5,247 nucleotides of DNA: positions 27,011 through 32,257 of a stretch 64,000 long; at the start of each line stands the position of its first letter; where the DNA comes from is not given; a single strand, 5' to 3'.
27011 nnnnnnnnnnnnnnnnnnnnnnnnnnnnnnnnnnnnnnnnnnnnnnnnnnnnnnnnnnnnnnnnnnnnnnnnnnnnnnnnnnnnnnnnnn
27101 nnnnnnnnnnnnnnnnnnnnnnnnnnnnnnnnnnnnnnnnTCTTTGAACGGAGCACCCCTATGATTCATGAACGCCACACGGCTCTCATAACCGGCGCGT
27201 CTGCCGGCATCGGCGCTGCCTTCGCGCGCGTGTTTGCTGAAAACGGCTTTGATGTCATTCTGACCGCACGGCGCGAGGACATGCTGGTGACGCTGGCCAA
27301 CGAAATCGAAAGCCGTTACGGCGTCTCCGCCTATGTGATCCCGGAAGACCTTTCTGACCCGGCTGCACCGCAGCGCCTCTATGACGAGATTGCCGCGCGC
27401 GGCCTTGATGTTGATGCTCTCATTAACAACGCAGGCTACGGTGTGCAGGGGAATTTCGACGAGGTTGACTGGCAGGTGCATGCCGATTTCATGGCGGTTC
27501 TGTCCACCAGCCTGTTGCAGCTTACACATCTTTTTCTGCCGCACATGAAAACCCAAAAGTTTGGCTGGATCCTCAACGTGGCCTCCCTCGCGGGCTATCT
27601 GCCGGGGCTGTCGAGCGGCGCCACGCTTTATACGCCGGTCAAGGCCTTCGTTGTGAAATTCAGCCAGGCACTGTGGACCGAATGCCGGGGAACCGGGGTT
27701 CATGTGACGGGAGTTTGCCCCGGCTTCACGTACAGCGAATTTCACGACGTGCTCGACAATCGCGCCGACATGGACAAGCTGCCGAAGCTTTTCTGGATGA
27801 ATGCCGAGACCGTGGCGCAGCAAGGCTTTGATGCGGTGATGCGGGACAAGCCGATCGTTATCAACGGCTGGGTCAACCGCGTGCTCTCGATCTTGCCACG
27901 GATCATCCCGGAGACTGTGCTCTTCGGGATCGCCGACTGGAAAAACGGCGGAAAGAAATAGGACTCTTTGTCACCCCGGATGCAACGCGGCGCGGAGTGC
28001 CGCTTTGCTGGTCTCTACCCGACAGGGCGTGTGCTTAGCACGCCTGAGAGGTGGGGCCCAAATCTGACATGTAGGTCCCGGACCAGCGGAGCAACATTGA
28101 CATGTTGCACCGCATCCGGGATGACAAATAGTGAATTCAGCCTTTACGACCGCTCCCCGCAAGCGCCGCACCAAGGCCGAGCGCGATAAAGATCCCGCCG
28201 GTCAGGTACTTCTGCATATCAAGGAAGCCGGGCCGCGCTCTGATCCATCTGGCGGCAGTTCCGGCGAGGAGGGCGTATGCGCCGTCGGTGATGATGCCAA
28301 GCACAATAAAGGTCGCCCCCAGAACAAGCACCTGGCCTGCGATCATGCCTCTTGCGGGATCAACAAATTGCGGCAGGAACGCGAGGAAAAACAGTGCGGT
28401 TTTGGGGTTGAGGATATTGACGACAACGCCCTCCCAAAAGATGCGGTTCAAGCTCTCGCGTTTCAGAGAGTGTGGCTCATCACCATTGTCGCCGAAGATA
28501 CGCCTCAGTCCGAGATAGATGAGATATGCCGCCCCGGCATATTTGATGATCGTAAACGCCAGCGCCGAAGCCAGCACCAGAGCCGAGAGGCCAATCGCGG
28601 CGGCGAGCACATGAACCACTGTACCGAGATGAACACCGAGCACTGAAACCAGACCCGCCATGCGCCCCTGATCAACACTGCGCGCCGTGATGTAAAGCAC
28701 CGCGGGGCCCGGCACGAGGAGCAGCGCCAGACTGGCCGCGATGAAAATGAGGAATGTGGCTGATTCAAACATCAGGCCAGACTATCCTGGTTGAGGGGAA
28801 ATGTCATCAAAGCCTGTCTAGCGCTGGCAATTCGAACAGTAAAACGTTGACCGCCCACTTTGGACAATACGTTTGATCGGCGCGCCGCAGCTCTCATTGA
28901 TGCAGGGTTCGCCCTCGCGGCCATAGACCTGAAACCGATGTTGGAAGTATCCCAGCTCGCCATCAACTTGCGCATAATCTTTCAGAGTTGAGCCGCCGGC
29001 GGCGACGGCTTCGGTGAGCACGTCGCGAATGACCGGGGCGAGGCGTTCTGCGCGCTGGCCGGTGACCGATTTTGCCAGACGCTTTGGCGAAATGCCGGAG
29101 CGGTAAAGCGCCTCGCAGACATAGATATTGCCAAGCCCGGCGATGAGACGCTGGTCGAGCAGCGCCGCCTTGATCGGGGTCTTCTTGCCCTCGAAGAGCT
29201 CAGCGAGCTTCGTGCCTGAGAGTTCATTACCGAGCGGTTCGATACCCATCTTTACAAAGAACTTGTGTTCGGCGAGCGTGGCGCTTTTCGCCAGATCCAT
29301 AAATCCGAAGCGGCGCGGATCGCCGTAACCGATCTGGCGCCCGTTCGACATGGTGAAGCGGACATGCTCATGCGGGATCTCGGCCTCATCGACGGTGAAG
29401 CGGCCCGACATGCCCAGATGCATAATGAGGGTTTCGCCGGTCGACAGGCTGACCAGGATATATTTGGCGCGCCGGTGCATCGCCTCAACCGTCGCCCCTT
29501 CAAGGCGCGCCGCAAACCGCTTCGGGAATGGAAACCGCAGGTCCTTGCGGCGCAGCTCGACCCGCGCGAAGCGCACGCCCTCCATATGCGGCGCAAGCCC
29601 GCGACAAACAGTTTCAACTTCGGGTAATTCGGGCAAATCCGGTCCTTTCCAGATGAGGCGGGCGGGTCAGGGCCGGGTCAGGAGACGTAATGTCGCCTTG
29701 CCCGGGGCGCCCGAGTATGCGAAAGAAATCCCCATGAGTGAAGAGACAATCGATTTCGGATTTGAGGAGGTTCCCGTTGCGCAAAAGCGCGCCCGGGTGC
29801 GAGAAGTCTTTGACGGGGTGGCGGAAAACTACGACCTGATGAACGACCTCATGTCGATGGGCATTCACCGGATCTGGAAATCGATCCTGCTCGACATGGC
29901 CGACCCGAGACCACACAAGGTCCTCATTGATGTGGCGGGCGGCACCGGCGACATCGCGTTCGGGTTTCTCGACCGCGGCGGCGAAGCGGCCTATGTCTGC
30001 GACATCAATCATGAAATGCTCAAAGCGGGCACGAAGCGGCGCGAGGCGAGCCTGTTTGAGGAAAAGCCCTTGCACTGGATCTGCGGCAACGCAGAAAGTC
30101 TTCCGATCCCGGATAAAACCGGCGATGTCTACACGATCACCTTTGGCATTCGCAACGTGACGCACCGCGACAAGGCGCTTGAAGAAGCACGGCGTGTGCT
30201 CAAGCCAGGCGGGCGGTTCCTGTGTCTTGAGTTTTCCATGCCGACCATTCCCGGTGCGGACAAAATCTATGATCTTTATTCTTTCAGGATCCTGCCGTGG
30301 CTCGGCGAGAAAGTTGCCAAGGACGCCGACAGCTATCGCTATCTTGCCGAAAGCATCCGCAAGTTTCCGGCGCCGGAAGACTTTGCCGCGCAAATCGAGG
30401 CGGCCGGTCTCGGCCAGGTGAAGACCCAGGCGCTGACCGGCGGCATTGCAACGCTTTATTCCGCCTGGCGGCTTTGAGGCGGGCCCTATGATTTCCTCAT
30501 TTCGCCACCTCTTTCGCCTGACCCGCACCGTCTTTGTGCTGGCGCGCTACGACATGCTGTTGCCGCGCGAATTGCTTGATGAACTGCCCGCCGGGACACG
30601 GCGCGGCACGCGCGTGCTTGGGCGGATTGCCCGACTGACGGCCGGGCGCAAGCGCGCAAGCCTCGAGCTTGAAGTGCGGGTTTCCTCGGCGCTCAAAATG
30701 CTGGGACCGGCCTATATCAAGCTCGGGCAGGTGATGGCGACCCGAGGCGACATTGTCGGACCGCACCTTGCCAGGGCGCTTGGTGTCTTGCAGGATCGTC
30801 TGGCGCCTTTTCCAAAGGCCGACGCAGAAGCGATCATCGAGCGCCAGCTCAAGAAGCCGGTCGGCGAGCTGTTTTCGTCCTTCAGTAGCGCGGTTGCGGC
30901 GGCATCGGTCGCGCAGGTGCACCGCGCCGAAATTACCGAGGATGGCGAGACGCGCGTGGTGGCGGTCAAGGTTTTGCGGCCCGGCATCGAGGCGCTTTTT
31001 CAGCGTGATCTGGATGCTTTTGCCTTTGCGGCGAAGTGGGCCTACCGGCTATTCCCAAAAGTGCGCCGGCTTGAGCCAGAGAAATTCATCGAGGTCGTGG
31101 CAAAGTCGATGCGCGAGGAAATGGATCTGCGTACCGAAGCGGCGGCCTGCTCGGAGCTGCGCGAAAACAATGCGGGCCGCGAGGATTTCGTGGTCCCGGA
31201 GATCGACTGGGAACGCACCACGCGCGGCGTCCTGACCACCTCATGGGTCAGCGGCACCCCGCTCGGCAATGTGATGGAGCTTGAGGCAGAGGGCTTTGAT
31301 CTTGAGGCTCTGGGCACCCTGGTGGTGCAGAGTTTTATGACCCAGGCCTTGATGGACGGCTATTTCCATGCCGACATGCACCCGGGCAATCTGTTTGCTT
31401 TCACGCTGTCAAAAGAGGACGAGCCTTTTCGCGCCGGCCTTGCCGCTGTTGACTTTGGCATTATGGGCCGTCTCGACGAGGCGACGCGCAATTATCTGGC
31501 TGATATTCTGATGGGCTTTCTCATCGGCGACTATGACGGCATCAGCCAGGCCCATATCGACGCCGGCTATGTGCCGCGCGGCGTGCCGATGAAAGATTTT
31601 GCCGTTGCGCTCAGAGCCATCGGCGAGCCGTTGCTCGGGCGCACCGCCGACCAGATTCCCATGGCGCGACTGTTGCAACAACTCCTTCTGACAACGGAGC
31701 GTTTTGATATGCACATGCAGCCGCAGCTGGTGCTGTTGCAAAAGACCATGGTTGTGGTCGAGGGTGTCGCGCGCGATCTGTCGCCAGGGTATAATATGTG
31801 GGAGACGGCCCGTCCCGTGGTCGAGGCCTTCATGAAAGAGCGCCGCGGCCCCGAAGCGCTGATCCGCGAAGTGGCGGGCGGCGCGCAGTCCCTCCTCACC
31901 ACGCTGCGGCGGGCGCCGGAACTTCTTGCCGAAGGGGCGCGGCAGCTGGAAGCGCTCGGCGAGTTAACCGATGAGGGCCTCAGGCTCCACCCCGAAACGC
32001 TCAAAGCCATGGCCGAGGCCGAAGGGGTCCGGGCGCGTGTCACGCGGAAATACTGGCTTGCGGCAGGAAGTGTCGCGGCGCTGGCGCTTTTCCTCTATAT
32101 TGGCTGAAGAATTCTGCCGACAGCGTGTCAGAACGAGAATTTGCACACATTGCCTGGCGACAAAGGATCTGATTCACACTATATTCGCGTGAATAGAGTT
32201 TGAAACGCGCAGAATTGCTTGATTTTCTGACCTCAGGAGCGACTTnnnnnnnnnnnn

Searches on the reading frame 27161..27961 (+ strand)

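Call 51: search_protein_families(library=pfam, proteins=[window:27161-27961:+], max_evalue=0.001)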
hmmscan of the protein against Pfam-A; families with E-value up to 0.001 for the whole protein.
window:27161-27961:+ (266 aa): 3 families
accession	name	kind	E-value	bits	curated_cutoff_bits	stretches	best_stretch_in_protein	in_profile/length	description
PF00106.31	adh_short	-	1.2e-40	139.5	26.6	1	7-195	2-187/195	short chain dehydrogenase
PF13561.12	adh_short_C2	-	4.4e-26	92.3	27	1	12-203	1-189/236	Enoyl-(Acyl carrier protein) reductase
PF08659.16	KR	-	1.9e-09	38.1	22.6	1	7-147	2-141/180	KR domain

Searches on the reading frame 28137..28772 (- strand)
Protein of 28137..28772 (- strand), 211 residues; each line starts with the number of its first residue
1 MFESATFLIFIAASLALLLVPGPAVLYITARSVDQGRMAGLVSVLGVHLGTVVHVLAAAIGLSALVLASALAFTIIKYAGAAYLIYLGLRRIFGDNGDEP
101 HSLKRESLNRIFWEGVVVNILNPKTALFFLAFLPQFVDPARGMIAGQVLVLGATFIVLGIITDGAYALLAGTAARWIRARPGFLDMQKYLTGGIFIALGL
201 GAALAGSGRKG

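Call 51: search_protein_families(library=pfam, proteins=[window:28137-28772:-], max_evalue=0.001)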
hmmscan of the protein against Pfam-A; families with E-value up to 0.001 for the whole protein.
window:28137-28772:- (211 aa): 1 family
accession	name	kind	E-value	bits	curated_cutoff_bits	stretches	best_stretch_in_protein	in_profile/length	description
PF01810.24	LysE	-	1.4e-31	109.9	25.6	1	16-203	2-190/193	LysE type translocator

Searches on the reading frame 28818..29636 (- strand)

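Call 51: search_protein_families(library=pfam, proteins=[window:28818-29636:-], max_evalue=0.001)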
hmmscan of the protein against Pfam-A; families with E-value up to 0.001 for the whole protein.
window:28818-29636:- (272 aa): 3 families
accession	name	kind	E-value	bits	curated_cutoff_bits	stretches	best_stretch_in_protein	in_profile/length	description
PF01149.29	Fapy_DNA_glyco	-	8.2e-38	130.1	25.5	1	1-113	1-117/117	Formamidopyrimidine-DNA glycosylase N-terminal domain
PF06831.19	H2TH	-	5.3e-26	90.9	34.7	1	130-220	1-91/93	Formamidopyrimidine-DNA glycosylase H2TH domain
PF06827.20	zf-FPG_IleRS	-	1.3e-07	31.7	21.3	1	242-271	1-28/30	Zinc finger found in FPG and IleRS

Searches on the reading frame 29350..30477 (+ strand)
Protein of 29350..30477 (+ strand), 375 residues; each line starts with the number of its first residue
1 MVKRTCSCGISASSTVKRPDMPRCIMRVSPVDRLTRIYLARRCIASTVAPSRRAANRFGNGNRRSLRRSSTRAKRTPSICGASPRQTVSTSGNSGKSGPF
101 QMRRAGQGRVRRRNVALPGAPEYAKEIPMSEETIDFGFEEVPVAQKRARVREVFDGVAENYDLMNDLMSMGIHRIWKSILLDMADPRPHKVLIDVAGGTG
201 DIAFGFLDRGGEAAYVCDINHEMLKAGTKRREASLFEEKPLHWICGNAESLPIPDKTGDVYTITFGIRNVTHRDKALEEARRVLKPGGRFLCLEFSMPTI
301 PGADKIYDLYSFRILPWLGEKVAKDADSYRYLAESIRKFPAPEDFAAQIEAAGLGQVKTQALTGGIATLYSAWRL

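Call 51: search_protein_families(library=pfam, proteins=[window:29350-30477:+], max_evalue=0.001)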
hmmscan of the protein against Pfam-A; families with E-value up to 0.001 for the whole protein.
window:29350-30477:+ (375 aa): 6 families
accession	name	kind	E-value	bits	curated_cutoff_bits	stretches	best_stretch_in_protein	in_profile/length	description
PF01209.24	Ubie_methyltran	-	6.4e-77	258.5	20.1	1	146-373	5-232/233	ubiE/COQ5 methyltransferase family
PF08241.18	Methyltransf_11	-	7.7e-17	62.2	21.2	1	194-292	2-95/95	Methyltransferase domain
PF13649.12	Methyltransf_25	-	1.6e-14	54.8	27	1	193-288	2-97/97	Methyltransferase domain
PF13847.12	Methyltransf_31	-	8e-09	35.8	27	1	188-296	3-113/145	Methyltransferase domain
PF08242.18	Methyltransf_12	-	1.4e-08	35.8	30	1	193-290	1-98/98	Methyltransferase domain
PF13489.12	Methyltransf_23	-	0.00013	22.1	27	1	174-354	7-159/164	Methyltransferase domain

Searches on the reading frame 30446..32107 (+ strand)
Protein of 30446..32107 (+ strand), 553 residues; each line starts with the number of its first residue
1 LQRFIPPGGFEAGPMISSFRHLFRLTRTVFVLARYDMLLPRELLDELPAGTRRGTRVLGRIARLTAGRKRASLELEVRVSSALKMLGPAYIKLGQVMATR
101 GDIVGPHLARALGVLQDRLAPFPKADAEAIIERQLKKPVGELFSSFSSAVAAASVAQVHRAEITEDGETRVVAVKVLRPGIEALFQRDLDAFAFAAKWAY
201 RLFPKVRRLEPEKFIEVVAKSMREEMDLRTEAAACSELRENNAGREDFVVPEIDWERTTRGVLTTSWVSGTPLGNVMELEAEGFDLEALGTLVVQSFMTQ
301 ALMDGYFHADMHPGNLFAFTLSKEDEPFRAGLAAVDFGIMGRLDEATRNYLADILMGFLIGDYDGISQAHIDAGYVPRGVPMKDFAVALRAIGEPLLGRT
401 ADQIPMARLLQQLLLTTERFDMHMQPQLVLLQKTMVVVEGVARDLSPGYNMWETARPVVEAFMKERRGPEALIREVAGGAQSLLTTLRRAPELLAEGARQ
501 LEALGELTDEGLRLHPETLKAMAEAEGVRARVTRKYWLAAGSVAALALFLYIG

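Call 51: search_protein_families(library=pfam, proteins=[window:30446-32107:+], max_evalue=0.001)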
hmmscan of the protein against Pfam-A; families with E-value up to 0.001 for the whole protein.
window:30446-32107:+ (553 aa): 1 family
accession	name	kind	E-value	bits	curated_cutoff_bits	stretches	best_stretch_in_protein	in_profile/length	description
PF03109.22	ABC1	-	1.6e-65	221.1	22.9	1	115-369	2-243/244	ABC1 atypical kinase-like domain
